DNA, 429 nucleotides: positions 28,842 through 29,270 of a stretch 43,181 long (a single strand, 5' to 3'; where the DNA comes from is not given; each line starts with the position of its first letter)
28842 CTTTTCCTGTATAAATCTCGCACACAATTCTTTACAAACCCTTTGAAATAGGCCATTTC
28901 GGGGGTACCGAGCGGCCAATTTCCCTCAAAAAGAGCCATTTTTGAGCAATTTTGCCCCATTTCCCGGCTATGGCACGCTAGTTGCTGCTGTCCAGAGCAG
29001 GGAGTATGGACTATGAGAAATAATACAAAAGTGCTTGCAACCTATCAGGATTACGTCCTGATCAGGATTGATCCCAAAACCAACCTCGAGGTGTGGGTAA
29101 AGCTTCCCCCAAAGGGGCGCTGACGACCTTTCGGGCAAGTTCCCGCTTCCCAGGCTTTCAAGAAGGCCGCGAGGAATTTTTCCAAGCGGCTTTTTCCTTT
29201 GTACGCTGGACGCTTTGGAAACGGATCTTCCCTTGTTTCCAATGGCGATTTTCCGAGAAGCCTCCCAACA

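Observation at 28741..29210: AT-rich island with an exact sigma54 promoter, four upstream palindromes and a 36-aa ORF/sRNA candidate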

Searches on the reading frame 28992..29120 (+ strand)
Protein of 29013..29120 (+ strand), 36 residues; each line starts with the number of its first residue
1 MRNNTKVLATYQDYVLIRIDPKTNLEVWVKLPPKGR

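Call 10: search_protein_families(library=pfam, proteins=[window:29013-29120:+], max_evalue=0.01)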
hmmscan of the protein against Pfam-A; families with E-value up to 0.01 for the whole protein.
seq(36 aa): 0 families

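Call 11: find_encoding_contigs(protein=window:29013-29120:+, flank=5000, max_places=10)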
Protein window:29013-29120:+ (36 aa): 2 contigs read that carry it; 1 place shown.
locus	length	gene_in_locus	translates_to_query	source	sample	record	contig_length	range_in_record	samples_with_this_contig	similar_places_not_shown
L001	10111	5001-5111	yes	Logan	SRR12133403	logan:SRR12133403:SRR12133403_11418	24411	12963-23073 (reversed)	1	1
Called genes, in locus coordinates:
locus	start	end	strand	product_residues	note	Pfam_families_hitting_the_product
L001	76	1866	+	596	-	PF13432:TPR_16 (faint), PF00515:TPR_1, PF07719:TPR_2, PF13181:TPR_8 (weak), PF13414:TPR_11, PF14559:TPR_19 (weak), PF23914:TPR_CcmH_CycH (weak), PF14559:TPR_19, +17 more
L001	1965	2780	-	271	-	PF01503:PRA-PH (faint), PF03819:MazG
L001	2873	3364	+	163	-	-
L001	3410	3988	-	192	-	-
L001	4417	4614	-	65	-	-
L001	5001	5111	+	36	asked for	-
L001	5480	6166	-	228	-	PF01551:Peptidase_M23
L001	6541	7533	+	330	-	-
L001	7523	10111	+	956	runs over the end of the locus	PF00672:HAMP (weak), PF07228:SpoIIE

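Call 29: find_homologous_proteins(query=A2, max_evalue=0.01)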
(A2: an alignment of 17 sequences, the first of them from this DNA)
Query A2 (17 sequences) (43 aa, profile of the alignment): 34 proteins with E <= 0.01 among 445 candidates.
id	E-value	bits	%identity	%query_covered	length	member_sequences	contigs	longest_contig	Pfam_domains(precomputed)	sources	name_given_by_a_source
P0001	1.7e-19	87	64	77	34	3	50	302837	-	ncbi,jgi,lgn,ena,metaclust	jgi:hypothetical protein|metaclust:\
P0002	2.0e-19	87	70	70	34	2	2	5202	-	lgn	-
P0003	3.3e-19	86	61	84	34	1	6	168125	-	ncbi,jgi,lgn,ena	-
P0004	4.3e-19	85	58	77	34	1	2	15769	-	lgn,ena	-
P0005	6.3e-19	85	58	77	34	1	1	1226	-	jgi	-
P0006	7.9e-19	85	58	77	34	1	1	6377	-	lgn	-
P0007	8.3e-19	85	55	77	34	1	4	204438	-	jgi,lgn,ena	jgi:hypothetical protein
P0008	8.5e-19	85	90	70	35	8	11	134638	-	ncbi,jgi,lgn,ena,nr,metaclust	ncbi:MAG: hypothetical protein BWY66_02235 [bacterium ADurb.Bin374]|nr:MAG: hypothetical protein BWY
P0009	1.7e-18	84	79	79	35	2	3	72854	-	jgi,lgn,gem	-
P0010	1.7e-18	84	66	74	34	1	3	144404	-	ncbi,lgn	-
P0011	1.8e-18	84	94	77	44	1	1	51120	-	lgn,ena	-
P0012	2.0e-18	83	58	84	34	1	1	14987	-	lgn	-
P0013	4.4e-18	82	61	84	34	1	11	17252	-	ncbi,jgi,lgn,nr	ncbi:MAG: hypothetical protein PWR01_4437 [Clostridiales bacterium]|jgi:hypothetical protein|nr:hypo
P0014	5.1e-18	82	87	72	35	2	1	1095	-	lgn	-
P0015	5.4e-18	82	100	84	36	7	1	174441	-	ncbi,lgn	-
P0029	3.9e-16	76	73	70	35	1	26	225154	-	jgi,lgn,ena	jgi:hypothetical protein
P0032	4.2e-13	66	55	67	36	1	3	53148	-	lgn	-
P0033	4.2e-10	57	72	67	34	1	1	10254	-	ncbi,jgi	-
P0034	1.2e-9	55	58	60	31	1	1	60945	-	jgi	-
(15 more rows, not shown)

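Call 31: list_cluster_members(proteins=[P0015, P0008, P0013, P0001, P0033])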
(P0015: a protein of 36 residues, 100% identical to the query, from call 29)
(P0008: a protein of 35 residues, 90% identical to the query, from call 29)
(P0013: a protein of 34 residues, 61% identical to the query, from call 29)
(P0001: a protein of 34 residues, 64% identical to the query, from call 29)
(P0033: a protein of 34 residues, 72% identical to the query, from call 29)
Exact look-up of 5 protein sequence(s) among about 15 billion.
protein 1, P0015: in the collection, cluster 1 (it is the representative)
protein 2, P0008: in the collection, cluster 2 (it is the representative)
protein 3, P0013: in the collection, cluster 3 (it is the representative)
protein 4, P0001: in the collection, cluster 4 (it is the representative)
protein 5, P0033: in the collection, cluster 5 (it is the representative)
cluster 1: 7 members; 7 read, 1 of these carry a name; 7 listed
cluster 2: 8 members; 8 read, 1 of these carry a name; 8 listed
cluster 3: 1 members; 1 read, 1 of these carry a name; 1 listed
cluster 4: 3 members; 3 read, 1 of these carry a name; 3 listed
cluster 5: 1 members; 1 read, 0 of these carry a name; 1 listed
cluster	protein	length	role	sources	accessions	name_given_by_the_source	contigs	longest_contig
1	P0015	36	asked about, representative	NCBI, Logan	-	-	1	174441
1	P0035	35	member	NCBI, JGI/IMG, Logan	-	hypothetical protein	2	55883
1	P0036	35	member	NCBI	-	-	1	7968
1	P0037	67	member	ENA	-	-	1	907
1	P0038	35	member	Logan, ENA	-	-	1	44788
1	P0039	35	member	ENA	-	-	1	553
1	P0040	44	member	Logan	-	-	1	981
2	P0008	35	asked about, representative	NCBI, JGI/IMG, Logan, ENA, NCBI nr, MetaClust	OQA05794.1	MAG: hypothetical protein BWY66_02235 [bacterium ADurb.Bin374] | \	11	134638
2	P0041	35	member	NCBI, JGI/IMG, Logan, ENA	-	-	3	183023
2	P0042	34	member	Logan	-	-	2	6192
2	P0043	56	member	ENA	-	-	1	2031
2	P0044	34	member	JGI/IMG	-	-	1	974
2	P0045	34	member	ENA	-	-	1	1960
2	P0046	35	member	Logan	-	-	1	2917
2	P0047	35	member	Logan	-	-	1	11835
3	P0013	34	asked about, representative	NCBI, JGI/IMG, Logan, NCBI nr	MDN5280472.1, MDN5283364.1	MAG: hypothetical protein PWR01_4437 [Clostridiales bacterium] | hypothetical protein | hypothetical protein [Clostridiales bacterium]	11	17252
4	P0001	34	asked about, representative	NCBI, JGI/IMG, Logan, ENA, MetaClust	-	hypothetical protein | \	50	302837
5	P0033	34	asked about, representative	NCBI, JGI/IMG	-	-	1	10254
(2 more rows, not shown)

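Call 32: find_encoding_contigs(protein=P0033, flank=6000, max_places=2)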
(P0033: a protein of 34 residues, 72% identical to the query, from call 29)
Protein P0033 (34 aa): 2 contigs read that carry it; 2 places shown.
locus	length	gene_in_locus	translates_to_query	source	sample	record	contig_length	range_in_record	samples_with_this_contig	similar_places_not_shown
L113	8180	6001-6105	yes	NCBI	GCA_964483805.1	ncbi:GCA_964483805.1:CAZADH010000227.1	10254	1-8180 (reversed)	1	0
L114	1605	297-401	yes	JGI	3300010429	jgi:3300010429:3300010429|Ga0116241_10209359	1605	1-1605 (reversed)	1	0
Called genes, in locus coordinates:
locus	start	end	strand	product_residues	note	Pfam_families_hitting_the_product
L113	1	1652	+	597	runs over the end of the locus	PF07719:TPR_2 (faint), PF07721:TPR_4 (faint), PF13428:TPR_14 (faint), PF14559:TPR_19 (weak), PF25062:ARM_TT21_N, PF14559:TPR_19 (weak), PF13432:TPR_16, PF14559:TPR_19, +13 more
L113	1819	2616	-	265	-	PF03819:MazG, PF12643:MazG-like (faint), PF01503:PRA-PH (weak), PF03819:MazG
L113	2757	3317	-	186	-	PF13238:AAA_18, PF01202:SKI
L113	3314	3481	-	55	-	-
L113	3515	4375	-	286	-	PF00877:NLPC_P60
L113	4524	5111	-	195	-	-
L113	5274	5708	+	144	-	-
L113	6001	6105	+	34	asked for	-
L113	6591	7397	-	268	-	PF01551:Peptidase_M23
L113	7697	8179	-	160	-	?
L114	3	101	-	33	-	?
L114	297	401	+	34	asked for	-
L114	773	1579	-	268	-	PF01551:Peptidase_M23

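Call 33: find_encoding_contigs(protein=P0034, flank=6000, max_places=2)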
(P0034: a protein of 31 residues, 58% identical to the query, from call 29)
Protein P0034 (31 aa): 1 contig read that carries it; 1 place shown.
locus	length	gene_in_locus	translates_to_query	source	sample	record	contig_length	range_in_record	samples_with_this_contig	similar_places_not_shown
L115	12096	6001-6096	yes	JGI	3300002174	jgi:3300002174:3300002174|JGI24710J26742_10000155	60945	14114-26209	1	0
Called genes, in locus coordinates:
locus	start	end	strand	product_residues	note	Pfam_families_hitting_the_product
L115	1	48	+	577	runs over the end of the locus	PF00664:ABC_membrane, PF00005:ABC_tran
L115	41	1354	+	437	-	PF25984:BSH_YknX (weak), PF25994:HH_AprE, PF26002:Beta-barrel_AprE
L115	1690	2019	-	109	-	-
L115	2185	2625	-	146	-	PF03852:Vsr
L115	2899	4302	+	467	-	PF05221:AdoHcyase, PF00670:AdoHcyase_NAD, PF02826:2-Hacid_dh_C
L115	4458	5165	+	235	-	PF25084:LbH_EIF2B (faint), PF00132:Hexapep (faint), PF25087:GMPPB_C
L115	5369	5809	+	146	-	-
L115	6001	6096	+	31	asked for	-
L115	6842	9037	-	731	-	PF09043:Lys-AminoMut_A, PF16554:OAM_dimer, PF02310:B12-binding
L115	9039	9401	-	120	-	PF16552:OAM_alpha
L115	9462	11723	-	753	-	PF00672:HAMP (weak), PF00015:MCPsignal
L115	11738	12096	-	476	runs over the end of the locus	PF01520:Amidase_3, PF01476:LysM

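Call 34: find_encoding_contigs(protein=P0032, flank=6000, max_places=2)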
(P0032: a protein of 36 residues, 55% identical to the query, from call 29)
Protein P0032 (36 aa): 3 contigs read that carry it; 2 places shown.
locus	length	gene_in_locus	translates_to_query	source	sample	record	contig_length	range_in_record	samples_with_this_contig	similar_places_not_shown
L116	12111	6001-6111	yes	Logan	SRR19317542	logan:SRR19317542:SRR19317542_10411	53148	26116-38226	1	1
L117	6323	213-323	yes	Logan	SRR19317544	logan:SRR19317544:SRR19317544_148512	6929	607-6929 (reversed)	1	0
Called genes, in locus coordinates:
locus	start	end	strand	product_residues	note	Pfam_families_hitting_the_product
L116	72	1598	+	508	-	PF00474:SSF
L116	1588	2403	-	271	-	PF00528:BPD_transp_1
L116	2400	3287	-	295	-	PF00528:BPD_transp_1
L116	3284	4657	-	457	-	PF01547:SBP_bac_1, PF13416:SBP_bac_8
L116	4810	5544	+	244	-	PF01551:Peptidase_M23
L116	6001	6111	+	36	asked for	-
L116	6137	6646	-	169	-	-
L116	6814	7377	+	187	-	-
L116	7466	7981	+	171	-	PF01202:SKI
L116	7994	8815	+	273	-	PF01503:PRA-PH (faint), PF03819:MazG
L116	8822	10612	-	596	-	PF12895:ANAPC3 (faint), PF25064:ARM_TT21_5th (faint), PF23914:TPR_CcmH_CycH (faint), PF00515:TPR_1 (faint), PF07719:TPR_2 (faint), PF14559:TPR_19 (weak), PF13432:TPR_16 (weak), PF14559:TPR_19 (weak), +6 more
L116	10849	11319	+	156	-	-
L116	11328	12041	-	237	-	PF13174:TPR_6 (faint), PF13431:TPR_17 (weak), PF13432:TPR_16 (weak), PF00515:TPR_1 (weak), PF07719:TPR_2 (weak), PF13414:TPR_11 (weak), PF13431:TPR_17 (weak), PF07719:TPR_2 (weak), +9 more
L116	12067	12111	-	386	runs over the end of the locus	PF03773:ArsP_1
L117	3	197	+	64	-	?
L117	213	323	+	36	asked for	-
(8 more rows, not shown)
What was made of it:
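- In L116 the ORF is convergent with the membrane gene, so read-through cannot be the conserved mode of expression (call 34).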

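Call 35: find_encoding_contigs(protein=P0029, flank=6000, max_places=2)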
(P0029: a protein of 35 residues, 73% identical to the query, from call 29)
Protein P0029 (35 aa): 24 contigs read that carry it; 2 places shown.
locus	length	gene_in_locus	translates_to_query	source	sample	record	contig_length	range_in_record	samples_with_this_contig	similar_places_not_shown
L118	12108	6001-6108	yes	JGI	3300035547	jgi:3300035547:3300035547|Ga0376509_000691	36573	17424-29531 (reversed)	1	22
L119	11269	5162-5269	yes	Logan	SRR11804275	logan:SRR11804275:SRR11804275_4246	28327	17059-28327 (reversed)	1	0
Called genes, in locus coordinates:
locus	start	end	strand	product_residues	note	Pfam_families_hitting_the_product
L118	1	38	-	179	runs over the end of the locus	PF25084:LbH_EIF2B (faint), PF00132:Hexapep, PF14602:Hexapep_2 (weak)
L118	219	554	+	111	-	PF07719:TPR_2 (faint), PF13424:TPR_12 (faint), PF13174:TPR_6 (faint), PF13432:TPR_16, PF13414:TPR_11 (weak), PF14559:TPR_19 (weak), PF13431:TPR_17 (weak), PF00515:TPR_1 (weak), +2 more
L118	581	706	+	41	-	-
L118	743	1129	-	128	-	-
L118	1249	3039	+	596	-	PF12895:ANAPC3 (faint), PF00515:TPR_1 (faint), PF13424:TPR_12 (faint), PF13431:TPR_17 (faint), PF21033:RMD1-3 (faint), PF25062:ARM_TT21_N (weak), PF13432:TPR_16 (weak), PF14559:TPR_19, +7 more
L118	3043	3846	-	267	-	PF01503:PRA-PH (faint), PF03819:MazG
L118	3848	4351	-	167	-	PF01202:SKI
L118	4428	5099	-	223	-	-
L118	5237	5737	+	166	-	-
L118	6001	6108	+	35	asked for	-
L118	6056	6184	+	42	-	-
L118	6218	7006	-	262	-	PF01551:Peptidase_M23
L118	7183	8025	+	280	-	PF01592:NifU_N, PF04324:Fer2_BFD, PF01106:NifU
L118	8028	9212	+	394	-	PF00266:Aminotran_5, PF01041:DegT_DnrJ_EryC1, PF01212:Beta_elim_lyase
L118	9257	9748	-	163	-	PF01467:CTP_transf_like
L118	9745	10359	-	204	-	PF02545:Maf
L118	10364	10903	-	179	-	PF07456:Hpre_diP_synt_I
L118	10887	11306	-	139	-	PF07009:NusG_II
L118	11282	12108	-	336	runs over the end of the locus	PF02424:ApbE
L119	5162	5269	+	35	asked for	-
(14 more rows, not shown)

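Call 38: find_encoding_contigs(protein=P0011, flank=3000, max_places=3)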
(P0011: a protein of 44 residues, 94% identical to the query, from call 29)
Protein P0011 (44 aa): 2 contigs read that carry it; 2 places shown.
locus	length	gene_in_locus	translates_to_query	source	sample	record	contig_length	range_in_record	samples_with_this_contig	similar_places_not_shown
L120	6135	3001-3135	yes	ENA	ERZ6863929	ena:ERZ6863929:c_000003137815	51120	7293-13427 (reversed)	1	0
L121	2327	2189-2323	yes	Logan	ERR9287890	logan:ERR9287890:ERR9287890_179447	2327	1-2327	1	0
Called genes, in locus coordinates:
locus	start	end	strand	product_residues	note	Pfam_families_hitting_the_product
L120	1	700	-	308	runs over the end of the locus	PF01503:PRA-PH (faint), PF03819:MazG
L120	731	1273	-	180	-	PF01202:SKI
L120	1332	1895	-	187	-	-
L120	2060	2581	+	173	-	-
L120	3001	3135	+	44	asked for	-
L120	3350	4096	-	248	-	PF01551:Peptidase_M23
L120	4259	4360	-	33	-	-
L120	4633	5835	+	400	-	PF03116:NQR2_RnfD_RnfE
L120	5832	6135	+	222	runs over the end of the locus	PF04205:FMN_bind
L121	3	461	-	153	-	?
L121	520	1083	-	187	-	-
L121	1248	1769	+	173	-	-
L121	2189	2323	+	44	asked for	-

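Call 39: find_encoding_contigs(protein=P0035, flank=3000, max_places=3)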
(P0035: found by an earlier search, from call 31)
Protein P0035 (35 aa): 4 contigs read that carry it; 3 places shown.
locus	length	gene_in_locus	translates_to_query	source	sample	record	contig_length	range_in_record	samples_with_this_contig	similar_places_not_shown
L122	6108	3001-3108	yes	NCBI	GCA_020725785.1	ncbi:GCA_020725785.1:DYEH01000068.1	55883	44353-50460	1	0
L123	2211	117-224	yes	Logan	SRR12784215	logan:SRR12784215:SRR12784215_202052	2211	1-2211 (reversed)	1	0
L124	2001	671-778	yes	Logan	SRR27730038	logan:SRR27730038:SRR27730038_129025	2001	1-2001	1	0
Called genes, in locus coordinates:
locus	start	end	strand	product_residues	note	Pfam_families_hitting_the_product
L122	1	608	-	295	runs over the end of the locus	PF01503:PRA-PH (faint), PF03819:MazG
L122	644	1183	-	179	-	PF01202:SKI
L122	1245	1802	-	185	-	-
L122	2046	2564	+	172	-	-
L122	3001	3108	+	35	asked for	-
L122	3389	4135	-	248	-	PF01551:Peptidase_M23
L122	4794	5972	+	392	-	PF03116:NQR2_RnfD_RnfE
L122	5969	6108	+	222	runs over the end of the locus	PF04205:FMN_bind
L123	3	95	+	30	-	?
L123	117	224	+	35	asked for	-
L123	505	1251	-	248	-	PF01551:Peptidase_M23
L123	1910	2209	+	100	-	?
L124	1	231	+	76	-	?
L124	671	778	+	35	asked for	-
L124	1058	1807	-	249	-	PF01551:Peptidase_M23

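Call 54: predict_structure(alignment_id=A3)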
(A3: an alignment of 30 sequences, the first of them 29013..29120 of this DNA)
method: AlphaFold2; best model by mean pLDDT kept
length: 36 residues; sequences in the alignment: 30
mean_pLDDT: 84.4   pTM: 0.53
mean pLDDT of the five models: 84.4, 82.1, 81.4, 80.6, 73.7
residues with pLDDT >= 90: 23; 70-90: 6; 50-70: 5; < 50: 2
segments of 3 or more residues with pLDDT < 50: none
pLDDT, mean of each block of 10 residues (from residue 1): 72 94 95 72
secondary structure, 60 per line:
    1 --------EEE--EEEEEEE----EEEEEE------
elements in order: E9-11 E14-20 E25-30
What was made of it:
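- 29013..29123 (+): Gene for a 36-residue basic protein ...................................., predicted to form a three-stranded beta meander. The AlphaFold2 model has pLDDT 84, and 94-95 in the core (call 54).
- The structure model is confident (call 54).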

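Call 56: fold_search(model_id=the predicted structure, library=pdb)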
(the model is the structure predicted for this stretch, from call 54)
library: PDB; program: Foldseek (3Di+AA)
matches with E <= 10: 4; with E <= 0.001: 0
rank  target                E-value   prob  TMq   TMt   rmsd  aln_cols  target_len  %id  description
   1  8ut2_B                8.5e+00  0.14  0.48  0.06   2.2        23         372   13  Pre-fusion Measles virus fusion protein complexed with Fab 77 (released 2024-07-03)
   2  4ihq_C                8.5e+00  0.12  0.35  0.03   1.6        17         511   41  Archaellum Assembly ATPase FlaI bound to ADP (released 2013-03-06)
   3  8v10_C                9.0e+00  0.11  0.44  0.20   2.9        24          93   21  Structure of a Saccharomyces cerevisiae Mps1 peptide bound to dwarf Ndc80 Complex (released 2024-05-15)
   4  8d8k_Q                9.6e+00  0.02  0.25  0.06   9.8        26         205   19  Yeast mitochondrial small subunit assembly intermediate (State 2) (released 2022-12-21)
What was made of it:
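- Tried and rejected: Foldseek of the peptide model against the PDB gave no hit better than E = 8.5 (call 56).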

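Call 60: search_protein_families(library=pfam, proteins=[L118:5237-5734:+, L113:5274-5705:+, L115:5369-5806:+, L120:2060-2578:+, L118:4428-5099:-], max_evalue=1)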
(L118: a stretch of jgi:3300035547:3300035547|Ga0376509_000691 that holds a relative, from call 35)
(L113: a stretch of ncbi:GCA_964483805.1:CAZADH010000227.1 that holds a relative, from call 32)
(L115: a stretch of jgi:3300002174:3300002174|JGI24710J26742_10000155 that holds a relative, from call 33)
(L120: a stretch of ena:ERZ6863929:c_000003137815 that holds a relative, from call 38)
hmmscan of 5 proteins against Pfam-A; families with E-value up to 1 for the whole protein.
L118:5237-5734:+ (166 aa): 1 family
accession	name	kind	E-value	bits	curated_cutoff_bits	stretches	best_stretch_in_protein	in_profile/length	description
PF14147.11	Spore_YhaL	-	0.15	12.2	27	1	130-164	4-35/52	Sporulation protein YhaL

L113:5274-5705:+ (144 aa): 0 families

L115:5369-5806:+ (146 aa): 0 families

L120:2060-2578:+ (173 aa): 0 families

L118:4428-5099:- (223 aa): 1 family
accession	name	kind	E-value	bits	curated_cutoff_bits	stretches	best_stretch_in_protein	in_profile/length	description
PF17098.10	Wtap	-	0.068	13.5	35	1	90-134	17-65/155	WTAP/Mum2p family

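Call 61: search_protein_families(library=ncbifam, proteins=[L118:5237-5734:+, L113:5274-5705:+, window:29013-29120:+], max_evalue=1)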
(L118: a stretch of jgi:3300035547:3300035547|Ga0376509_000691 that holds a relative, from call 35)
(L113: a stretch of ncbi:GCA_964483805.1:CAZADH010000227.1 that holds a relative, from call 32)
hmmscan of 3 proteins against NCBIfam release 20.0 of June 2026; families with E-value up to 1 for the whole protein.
L118:5237-5734:+ (166 aa): 1 family
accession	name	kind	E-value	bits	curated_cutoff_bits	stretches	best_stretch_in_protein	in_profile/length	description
NF047761.1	LBF_4227_fam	equivalog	0.065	13.8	75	0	97-149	14-66/96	LBF_4227 family protein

L113:5274-5705:+ (144 aa): 1 family
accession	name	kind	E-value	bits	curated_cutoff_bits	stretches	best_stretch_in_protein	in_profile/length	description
NF011694.0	PRK15114.1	equivalog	0.097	12.2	280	1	33-75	23-65/246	tRNA (cytosine(32)/uridine(32)-2'-O)-methyltransferase TrmJ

window:29013-29120:+ (36 aa): 0 families

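Call 69: search_protein_representatives(alignment_id=A3)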
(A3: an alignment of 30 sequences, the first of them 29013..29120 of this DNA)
Query: 30 sequences, 34 profile positions. Proteins with E-value up to 0.001 (for the whole library): 4; up to 1e-10: 3; up to 1e-30: 0. The best 4 are listed.
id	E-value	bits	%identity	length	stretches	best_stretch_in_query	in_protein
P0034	3.4e-13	64.9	-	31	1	6-34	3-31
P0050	8.2e-13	63.7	-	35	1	3-34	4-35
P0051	3.6e-12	61.6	-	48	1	1-34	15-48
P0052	1.2e-09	53.6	-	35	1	2-33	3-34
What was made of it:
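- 29013..29123 (+): An exhaustive HMMER search finds only 4 representatives of 31-48 aa (call 69).
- Tried and rejected: The exhaustive HMMER search for remote or domain-embedded relatives of the peptide found 4 small proteins only (call 69).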
